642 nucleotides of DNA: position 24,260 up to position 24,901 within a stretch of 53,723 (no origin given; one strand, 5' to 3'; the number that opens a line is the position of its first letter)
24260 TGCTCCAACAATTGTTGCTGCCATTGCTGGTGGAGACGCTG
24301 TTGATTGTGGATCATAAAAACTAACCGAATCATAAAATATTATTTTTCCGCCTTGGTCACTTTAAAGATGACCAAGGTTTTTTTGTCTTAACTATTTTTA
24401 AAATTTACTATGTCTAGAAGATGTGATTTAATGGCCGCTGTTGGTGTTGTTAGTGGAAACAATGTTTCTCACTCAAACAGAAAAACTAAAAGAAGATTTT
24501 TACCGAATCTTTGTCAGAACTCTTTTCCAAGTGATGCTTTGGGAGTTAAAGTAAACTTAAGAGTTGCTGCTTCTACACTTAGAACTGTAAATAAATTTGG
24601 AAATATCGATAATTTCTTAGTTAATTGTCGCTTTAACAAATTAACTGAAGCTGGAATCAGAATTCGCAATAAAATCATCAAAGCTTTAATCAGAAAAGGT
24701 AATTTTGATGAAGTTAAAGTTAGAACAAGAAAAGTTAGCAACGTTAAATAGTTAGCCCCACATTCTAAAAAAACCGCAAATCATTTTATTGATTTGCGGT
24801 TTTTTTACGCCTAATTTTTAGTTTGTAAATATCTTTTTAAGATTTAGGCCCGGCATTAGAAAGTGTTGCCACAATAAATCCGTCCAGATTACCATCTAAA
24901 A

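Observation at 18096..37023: Dispersed T4SS components (virB3, virB2-like, virB6-like) interleaved one by one with core housekeeping genes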

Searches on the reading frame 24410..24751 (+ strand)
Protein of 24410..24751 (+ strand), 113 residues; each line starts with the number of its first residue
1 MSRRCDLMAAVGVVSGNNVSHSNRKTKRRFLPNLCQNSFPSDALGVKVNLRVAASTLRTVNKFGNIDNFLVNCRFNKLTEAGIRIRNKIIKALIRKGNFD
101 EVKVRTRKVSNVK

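Call 3: search_protein_families(library=pfam, proteins=[window:24410-24751:+], max_evalue=0.1)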
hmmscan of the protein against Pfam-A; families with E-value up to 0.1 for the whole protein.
window:24410-24751:+ (113 aa): 1 family
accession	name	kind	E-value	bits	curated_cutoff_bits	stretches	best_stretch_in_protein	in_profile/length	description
PF00830.24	Ribosomal_L28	-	4.2e-20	71.9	27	1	3-62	1-59/60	Ribosomal L28 family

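Call 4: search_protein_families(library=ncbifam, proteins=[window:24410-24751:+], max_evalue=0.1)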
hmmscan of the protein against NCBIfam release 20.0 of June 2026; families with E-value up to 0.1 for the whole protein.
window:24410-24751:+ (113 aa): 1 family
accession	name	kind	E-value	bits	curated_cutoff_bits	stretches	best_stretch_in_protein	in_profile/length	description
TIGR00009.1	L28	equivalog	8.9e-17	61.3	48.3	1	1-59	1-58/58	50S ribosomal protein L28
